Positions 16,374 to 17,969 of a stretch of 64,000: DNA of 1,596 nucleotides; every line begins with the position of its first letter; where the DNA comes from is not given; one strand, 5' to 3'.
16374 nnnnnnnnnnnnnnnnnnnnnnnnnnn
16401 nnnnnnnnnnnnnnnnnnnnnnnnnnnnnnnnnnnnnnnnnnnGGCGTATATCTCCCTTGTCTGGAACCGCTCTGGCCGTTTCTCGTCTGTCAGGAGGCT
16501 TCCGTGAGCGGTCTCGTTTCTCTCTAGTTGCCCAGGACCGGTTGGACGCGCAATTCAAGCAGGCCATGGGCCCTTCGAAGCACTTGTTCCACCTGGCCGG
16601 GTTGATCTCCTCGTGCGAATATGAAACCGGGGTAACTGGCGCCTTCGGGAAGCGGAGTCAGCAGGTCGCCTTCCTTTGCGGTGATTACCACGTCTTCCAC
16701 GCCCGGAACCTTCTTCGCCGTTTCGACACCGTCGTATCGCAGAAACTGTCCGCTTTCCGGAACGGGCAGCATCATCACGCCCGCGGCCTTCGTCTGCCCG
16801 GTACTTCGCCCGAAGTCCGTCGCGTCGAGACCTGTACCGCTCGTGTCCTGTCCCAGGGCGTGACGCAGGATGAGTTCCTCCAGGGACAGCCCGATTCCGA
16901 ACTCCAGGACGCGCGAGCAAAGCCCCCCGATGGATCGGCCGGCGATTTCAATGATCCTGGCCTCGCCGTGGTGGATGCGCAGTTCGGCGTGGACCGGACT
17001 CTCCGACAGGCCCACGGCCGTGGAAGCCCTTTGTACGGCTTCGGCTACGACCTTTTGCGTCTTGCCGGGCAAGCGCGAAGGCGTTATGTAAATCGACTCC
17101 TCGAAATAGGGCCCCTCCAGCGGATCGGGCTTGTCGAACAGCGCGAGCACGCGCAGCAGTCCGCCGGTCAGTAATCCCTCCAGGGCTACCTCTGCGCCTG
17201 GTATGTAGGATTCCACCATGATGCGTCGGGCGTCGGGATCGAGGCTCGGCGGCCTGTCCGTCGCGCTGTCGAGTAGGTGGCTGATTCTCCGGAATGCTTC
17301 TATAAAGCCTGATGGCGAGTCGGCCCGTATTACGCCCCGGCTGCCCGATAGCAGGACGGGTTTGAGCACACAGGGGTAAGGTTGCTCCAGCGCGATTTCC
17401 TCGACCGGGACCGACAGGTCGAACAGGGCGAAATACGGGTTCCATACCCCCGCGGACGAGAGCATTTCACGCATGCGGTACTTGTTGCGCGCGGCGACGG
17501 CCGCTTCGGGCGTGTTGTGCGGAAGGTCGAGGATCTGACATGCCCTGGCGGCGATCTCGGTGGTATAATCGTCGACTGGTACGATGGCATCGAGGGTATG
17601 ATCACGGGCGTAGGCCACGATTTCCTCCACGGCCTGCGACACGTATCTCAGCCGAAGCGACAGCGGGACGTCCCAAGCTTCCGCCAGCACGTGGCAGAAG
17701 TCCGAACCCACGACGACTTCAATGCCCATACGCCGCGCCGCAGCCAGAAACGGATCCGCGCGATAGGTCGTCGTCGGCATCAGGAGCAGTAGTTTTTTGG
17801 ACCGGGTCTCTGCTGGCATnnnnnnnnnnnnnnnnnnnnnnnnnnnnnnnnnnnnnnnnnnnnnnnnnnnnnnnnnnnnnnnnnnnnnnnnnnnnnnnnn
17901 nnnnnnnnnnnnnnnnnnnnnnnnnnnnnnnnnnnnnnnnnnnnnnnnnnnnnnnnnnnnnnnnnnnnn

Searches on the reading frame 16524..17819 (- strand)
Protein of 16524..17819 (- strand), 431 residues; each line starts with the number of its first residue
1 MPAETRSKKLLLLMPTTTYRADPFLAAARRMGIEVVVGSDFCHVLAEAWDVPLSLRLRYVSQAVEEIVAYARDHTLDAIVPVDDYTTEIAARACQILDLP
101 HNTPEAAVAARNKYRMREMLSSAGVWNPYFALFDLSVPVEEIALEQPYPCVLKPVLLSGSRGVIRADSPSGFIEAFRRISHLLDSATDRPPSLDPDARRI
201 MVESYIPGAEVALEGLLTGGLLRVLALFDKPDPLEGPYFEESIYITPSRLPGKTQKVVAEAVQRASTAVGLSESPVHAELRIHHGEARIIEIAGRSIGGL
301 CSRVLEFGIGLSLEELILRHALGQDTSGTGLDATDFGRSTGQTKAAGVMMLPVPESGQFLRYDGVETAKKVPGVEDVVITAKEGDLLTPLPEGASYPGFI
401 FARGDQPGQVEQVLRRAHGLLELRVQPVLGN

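Call 4: search_protein_families(library=pfam, proteins=[window:16524-17819:-], max_evalue=0.1)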
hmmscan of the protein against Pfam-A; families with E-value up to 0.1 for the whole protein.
window:16524-17819:- (431 aa): 3 families
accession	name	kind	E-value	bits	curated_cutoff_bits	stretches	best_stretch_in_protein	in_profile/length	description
PF13535.11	ATP-grasp_4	-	1.3e-31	109.8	27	1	147-302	2-158/160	ATP-grasp domain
PF18603.7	LAL_C2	-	1.8e-16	60.6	29.4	1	350-425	2-77/78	L-amino acid ligase C-terminal domain 2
PF18130.6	ATPgrasp_N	-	3.6e-08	34.3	27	1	26-101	2-81/81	ATP-grasp N-terminal domain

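Call 86: search_solved_structures(query=window:16524-17819:-, max_evalue=0.001)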
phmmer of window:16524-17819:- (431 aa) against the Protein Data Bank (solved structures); distinct sequences matched with E-value up to 0.001: 6.
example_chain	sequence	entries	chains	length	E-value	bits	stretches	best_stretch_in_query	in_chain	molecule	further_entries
3vot_A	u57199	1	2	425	1.1e-35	126.5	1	72-406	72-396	L-amino acid ligase, BL00235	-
3wo1_A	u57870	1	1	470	8e-15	57.8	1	61-319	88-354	Alanine-anticapsin ligase BacD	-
3wnz_A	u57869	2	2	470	1.4e-14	57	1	61-319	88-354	Alanine-anticapsin ligase BacD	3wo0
3vmm_A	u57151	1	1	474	1.4e-14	57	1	62-319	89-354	Alanine-anticapsin ligase BacD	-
30vh_A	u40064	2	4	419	2.2e-08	36.6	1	78-318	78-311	L-amino acid ligase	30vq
4dim_A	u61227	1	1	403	5.2e-05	25.5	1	27-324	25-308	Phosphoribosylglycinamide synthetase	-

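Call 94: search_protein_families(library=ncbifam, proteins=[window:16524-17819:-], max_evalue=0.00001)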
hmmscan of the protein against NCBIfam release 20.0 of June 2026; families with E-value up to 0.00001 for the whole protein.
window:16524-17819:- (431 aa): 4 families
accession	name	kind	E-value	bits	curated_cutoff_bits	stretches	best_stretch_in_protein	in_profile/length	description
NF002563.0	PRK02186.1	subfamily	3.2e-34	118.3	625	1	74-326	69-307/890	argininosuccinate lyase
NF005543.0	PRK07206.1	subfamily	2.8e-15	55.9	302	1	62-412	57-399/416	hypothetical protein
NF053745.1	AAntcapLigBacD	equivalog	2.2e-14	52.7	850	1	62-298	86-330/471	alanine--anticapsin ligase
NF041595.1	dap_A_syn_DdaF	equivalog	1.1e-08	34.3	840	1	64-414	66-406/424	dapdiamide A synthase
